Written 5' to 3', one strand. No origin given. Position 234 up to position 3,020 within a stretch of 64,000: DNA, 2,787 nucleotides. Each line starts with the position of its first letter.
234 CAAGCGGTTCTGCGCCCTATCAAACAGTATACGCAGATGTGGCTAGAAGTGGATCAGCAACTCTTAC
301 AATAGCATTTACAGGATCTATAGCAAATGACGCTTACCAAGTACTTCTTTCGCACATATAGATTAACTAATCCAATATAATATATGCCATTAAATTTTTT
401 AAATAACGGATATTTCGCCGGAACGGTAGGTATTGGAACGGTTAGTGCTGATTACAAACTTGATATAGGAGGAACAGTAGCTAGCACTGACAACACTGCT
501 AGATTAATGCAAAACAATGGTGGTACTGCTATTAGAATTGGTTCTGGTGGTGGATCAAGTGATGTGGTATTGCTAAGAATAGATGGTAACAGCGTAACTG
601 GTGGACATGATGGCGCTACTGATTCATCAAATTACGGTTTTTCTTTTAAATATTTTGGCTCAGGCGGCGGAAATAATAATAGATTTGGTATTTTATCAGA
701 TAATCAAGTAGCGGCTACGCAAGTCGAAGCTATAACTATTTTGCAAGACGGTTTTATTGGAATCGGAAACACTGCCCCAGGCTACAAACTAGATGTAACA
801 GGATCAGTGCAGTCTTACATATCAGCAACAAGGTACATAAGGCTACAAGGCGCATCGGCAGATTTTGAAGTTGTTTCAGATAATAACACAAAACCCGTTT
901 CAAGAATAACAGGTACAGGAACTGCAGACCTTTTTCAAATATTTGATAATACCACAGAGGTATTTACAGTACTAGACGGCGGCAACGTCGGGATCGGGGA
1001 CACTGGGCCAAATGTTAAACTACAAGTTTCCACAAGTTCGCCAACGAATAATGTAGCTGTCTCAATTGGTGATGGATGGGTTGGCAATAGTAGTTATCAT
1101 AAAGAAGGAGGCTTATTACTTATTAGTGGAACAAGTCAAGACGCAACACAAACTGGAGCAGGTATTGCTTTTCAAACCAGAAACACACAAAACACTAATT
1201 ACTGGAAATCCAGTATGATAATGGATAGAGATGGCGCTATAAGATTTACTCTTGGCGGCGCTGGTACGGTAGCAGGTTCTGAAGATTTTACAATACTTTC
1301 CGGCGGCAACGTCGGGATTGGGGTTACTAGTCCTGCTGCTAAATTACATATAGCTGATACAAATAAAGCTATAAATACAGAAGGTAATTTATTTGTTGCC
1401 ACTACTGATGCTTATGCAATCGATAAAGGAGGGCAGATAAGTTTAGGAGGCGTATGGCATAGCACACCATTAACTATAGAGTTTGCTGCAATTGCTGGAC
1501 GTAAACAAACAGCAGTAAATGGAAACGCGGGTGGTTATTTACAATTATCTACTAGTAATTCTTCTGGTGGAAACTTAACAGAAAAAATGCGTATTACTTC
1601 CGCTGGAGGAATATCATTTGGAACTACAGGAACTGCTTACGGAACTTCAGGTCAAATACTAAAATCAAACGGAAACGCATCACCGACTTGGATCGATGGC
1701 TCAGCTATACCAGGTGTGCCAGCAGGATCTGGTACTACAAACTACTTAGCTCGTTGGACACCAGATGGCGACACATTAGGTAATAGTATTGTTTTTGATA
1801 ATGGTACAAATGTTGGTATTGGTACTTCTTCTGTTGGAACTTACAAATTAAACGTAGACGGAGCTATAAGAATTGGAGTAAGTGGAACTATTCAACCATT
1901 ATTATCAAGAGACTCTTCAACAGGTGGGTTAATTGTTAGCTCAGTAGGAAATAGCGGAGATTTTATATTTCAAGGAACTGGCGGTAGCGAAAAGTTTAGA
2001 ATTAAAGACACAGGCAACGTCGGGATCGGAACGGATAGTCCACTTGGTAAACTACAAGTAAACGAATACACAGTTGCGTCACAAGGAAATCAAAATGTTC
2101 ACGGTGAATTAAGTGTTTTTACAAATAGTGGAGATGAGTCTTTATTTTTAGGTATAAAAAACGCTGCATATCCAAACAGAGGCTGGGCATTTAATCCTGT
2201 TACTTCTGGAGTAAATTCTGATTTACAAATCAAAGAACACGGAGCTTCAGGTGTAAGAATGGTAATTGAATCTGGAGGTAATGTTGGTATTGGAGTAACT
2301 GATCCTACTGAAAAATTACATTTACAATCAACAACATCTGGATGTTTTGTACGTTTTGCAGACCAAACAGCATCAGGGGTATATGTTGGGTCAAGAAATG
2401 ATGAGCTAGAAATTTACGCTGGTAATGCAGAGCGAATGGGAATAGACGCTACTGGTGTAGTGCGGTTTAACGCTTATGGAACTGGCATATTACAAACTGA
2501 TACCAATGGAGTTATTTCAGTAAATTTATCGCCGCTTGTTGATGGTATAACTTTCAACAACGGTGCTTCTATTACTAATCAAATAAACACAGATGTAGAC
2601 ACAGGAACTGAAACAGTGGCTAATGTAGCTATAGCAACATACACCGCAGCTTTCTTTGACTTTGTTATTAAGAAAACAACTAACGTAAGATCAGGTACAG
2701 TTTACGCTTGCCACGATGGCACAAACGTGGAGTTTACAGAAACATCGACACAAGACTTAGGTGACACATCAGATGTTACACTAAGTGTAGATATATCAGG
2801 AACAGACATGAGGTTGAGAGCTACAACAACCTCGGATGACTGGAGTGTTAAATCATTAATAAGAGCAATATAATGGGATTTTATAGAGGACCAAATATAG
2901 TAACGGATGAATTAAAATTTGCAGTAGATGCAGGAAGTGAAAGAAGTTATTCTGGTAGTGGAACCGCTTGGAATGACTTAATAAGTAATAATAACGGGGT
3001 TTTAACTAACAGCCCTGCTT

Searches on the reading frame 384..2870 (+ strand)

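Call 9: search_protein_families(library=phrogs, proteins=[window:384-2870:+], max_evalue=0.001)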
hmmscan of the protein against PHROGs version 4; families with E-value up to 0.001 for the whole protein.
window:384-2870:+ (829 aa): 2 families
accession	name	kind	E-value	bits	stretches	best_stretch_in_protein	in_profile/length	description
phrog_18345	-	tail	1.6e-19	70.8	2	158-332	305-466/956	tail fiber protein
phrog_9942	-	tail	1.5e-18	67.3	2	532-773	643-872/1178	tail fiber protein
